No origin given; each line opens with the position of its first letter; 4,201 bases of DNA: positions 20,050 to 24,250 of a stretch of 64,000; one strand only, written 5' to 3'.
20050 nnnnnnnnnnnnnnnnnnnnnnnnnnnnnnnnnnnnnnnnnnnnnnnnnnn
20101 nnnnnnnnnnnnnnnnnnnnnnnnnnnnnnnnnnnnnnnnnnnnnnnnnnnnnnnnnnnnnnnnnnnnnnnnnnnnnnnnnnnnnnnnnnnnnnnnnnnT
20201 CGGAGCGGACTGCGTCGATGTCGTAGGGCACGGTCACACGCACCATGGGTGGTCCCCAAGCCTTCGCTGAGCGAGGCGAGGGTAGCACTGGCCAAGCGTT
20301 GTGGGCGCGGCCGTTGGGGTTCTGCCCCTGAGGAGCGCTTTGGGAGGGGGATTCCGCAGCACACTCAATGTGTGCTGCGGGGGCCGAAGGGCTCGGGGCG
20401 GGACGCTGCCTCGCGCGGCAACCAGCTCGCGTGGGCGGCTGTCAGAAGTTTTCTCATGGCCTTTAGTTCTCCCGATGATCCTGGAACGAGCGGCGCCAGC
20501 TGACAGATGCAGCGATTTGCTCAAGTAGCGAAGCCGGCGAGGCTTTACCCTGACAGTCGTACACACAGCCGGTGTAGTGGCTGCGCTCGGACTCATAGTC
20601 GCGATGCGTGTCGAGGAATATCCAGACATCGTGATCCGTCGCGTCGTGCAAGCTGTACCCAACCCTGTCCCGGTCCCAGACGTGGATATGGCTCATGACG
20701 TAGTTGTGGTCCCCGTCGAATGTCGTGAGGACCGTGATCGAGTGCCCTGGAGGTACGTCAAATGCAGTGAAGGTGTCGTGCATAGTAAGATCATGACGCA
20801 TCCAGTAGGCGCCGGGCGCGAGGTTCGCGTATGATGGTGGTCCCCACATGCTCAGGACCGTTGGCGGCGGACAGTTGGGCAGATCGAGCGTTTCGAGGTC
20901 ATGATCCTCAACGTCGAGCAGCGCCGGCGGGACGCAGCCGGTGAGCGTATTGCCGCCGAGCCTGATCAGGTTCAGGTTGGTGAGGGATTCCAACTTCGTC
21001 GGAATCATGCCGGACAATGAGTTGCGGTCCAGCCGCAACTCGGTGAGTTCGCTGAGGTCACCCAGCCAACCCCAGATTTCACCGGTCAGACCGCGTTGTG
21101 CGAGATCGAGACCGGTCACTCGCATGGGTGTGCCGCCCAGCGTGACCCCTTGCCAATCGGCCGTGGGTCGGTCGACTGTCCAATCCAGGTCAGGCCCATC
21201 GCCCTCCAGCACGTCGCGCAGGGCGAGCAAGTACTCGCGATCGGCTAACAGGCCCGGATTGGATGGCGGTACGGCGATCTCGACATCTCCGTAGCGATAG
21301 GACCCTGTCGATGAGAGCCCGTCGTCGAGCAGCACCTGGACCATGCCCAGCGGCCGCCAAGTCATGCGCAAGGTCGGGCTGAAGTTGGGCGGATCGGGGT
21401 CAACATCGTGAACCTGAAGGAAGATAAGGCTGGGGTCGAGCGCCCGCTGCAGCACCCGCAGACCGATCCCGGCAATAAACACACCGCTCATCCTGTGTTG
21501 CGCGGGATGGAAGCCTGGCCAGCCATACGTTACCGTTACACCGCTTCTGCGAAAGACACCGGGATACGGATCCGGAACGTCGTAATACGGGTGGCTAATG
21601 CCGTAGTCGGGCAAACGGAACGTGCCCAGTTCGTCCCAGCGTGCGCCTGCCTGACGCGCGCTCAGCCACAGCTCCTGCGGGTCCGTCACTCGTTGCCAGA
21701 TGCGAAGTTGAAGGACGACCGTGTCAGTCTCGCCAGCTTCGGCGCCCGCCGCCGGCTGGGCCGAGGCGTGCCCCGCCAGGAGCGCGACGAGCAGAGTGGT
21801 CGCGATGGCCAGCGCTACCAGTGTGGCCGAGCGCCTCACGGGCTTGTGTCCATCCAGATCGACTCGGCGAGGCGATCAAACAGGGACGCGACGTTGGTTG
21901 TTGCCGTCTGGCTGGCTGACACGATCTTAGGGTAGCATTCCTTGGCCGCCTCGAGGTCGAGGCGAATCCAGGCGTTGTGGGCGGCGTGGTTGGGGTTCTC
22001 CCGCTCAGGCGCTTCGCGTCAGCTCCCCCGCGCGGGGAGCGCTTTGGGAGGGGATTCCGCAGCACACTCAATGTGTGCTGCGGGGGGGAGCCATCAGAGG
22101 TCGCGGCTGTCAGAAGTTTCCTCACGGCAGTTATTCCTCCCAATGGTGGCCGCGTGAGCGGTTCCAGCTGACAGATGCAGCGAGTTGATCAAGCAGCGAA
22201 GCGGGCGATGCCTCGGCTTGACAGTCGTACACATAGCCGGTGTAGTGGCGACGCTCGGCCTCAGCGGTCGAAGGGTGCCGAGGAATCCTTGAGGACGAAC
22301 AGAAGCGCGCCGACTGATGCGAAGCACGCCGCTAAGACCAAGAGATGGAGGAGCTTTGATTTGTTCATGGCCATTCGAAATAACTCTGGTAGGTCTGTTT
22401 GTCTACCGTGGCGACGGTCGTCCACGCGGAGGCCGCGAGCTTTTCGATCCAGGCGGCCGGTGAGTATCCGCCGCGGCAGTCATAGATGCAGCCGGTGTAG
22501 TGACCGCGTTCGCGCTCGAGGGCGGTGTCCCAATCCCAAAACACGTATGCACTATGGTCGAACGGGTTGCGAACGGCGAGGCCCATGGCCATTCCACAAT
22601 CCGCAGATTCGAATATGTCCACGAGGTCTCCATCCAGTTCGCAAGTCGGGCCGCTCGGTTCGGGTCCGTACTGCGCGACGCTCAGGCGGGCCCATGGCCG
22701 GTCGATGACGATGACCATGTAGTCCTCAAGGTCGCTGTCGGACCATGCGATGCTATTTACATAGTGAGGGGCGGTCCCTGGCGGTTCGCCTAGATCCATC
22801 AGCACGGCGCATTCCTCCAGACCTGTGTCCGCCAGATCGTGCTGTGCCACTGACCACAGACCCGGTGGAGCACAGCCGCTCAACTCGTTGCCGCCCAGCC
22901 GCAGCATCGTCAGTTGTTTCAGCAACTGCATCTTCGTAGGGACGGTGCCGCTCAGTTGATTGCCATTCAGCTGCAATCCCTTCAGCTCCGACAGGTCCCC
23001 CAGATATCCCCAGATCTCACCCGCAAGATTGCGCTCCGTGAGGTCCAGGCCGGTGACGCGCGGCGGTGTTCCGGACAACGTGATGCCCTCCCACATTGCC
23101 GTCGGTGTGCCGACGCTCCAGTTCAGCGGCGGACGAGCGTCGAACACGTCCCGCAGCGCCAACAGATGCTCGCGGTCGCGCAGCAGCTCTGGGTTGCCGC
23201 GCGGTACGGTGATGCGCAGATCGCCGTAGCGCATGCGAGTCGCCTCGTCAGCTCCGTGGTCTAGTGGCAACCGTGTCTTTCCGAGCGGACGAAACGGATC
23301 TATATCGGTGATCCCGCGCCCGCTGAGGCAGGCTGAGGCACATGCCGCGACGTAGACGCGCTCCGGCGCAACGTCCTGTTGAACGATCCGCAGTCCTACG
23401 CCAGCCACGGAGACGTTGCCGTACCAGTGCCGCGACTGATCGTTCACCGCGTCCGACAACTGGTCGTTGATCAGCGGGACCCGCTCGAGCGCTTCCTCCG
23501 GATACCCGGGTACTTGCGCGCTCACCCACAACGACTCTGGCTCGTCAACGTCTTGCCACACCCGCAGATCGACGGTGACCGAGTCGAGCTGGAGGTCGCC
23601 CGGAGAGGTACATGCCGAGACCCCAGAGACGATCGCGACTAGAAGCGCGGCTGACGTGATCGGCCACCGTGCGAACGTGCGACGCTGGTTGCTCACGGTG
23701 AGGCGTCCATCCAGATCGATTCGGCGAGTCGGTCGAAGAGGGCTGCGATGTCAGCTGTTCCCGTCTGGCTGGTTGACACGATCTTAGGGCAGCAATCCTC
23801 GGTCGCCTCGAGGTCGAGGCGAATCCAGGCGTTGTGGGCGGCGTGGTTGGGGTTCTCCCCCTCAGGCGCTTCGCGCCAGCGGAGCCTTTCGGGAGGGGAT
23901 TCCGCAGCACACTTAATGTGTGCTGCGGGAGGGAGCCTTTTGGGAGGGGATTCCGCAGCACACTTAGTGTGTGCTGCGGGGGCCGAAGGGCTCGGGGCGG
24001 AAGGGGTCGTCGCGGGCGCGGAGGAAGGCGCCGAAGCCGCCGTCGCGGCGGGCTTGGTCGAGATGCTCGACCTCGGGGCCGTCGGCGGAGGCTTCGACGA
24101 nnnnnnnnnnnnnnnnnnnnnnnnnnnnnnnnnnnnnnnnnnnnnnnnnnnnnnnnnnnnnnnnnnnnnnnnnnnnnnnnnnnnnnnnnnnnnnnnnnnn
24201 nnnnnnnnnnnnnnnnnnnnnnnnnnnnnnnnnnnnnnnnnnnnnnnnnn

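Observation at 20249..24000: Amplified LRR-gene unit with a conserved flanking block containing a hairpin that keeps its loop but covaries its stem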

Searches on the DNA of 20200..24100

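Call 62: search_rna_families(source=window, start=20200, end=24100, threshold=evalue, max_evalue=1)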
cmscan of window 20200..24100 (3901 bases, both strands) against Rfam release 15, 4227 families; matches with E-value up to 1: 0.
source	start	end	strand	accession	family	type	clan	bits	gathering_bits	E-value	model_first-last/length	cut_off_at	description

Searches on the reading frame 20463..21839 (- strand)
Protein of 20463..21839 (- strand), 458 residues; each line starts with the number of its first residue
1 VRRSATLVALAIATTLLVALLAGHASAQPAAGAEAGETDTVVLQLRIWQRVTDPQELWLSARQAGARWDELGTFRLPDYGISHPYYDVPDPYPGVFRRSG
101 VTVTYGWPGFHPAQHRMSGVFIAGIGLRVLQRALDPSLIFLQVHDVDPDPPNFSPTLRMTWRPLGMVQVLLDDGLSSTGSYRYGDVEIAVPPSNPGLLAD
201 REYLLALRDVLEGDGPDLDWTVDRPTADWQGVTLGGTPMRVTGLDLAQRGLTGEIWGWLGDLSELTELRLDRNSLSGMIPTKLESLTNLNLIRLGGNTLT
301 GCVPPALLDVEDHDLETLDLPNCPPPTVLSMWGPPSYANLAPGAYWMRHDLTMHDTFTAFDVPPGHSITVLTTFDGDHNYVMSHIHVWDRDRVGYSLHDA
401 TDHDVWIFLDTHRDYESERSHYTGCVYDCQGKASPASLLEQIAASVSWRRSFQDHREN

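Call 28: search_protein_families(library=pfam, proteins=[window:20463-21839:-], max_evalue=0.001)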
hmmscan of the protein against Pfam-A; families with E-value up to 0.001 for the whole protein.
window:20463-21839:- (458 aa): 2 families
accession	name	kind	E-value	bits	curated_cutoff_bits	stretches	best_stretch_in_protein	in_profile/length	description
PF13855.12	LRR_8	-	5.9e-05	23.2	27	1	251-299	13-61/61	Leucine rich repeat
PF00560.39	LRR_1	-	0.00014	21.7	20.6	0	265-286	2-23/23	Leucine Rich Repeat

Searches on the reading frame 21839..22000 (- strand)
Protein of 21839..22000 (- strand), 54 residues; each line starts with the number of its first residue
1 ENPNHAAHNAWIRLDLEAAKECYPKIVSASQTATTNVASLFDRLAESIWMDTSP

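Call 48: find_homologous_proteins(query=window:21839-22000:-, max_evalue=0.01)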
Query seq(54 aa) (54 aa): 7 proteins with E <= 0.01 among 7 candidates.
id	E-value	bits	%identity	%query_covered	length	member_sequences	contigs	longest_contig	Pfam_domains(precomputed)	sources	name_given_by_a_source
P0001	1.2e-19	86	76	100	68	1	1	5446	-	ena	-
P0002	2.7e-18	82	78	100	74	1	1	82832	-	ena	-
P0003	4.5e-7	47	87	56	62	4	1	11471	-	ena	-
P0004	4.6e-7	47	87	56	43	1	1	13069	-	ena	-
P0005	7.8e-7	46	90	56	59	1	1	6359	-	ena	-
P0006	7.7e-6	43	83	56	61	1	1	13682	-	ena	-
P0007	4.3e-5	41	83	56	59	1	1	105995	-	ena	-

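Call 50: find_encoding_contigs(protein=P0007, flank=6000, max_places=3)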
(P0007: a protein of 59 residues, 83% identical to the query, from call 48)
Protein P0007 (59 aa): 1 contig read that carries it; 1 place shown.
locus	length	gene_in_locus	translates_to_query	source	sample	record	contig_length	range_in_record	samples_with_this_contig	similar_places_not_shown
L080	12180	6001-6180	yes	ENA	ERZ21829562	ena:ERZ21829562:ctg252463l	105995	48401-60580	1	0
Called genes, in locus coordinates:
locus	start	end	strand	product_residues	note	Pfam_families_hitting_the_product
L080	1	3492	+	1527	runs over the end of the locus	PF00041:fn3 (faint), PF18998:Flg_new_2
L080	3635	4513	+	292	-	PF00041:fn3 (faint)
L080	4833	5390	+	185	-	PF00378:ECH_1, PF16113:ECH_2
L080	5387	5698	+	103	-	-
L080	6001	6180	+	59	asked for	-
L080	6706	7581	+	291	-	PF13855:LRR_8 (weak)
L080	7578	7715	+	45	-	-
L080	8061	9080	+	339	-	-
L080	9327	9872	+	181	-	PF13452:FAS1_DH_region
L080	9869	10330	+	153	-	-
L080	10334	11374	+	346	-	PF02558:ApbA, PF08546:ApbA_C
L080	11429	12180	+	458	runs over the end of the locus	PF02463:SMC_N (weak), PF13175:AAA_15 (weak), PF13476:AAA_23 (weak), PF13304:AAA_21, PF13175:AAA_15, PF12476:DUF3696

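Call 51: find_encoding_contigs(protein=P0003, flank=6000, max_places=3)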
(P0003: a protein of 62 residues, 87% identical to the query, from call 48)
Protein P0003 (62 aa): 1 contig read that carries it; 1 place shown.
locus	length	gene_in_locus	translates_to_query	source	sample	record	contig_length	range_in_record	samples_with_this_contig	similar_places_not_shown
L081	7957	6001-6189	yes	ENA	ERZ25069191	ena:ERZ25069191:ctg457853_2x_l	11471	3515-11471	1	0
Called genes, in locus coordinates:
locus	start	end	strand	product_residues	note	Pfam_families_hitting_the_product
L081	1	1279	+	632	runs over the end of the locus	PF00041:fn3 (weak)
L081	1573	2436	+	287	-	PF00378:ECH_1, PF16113:ECH_2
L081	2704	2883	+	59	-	-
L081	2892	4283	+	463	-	PF13855:LRR_8 (weak)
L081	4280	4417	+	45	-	-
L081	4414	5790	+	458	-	-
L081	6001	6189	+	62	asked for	-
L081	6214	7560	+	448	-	-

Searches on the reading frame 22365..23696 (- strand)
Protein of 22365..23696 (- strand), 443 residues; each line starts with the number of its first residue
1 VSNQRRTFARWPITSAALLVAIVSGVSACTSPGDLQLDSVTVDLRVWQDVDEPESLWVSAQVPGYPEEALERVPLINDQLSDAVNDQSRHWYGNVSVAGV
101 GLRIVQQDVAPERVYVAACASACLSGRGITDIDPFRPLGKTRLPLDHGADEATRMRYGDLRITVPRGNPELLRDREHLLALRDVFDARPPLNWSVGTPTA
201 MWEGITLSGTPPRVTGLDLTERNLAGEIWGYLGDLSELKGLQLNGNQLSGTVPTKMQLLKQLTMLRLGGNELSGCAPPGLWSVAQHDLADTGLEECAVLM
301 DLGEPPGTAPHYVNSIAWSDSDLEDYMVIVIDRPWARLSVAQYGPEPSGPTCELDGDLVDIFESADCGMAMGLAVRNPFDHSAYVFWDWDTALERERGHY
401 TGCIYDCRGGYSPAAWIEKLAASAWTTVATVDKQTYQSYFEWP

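Call 28: search_protein_families(library=pfam, proteins=[window:22365-23696:-], max_evalue=0.001)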
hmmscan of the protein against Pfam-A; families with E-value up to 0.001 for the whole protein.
window:22365-23696:- (443 aa): 1 family
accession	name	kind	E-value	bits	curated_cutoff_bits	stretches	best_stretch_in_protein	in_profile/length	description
PF13855.12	LRR_8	-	1.1e-05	25.6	27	1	213-272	2-61/61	Leucine rich repeat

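Call 36: find_encoding_contigs(protein=window:22365-23696:-, flank=3000, max_places=6)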
Protein window:22365-23696:- (443 aa): 2 contigs read that carry it; 1 place shown.
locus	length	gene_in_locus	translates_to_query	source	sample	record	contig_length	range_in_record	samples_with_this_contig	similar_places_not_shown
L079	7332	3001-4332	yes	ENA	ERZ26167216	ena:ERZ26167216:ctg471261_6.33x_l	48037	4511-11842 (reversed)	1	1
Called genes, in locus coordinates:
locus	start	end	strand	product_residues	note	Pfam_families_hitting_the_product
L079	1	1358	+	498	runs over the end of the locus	-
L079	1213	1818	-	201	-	-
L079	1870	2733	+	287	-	PF00378:ECH_1, PF16113:ECH_2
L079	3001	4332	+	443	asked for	PF13855:LRR_8 (weak)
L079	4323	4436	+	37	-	-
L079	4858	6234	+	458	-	-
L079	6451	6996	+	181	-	PF13452:FAS1_DH_region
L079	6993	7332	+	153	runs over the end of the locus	-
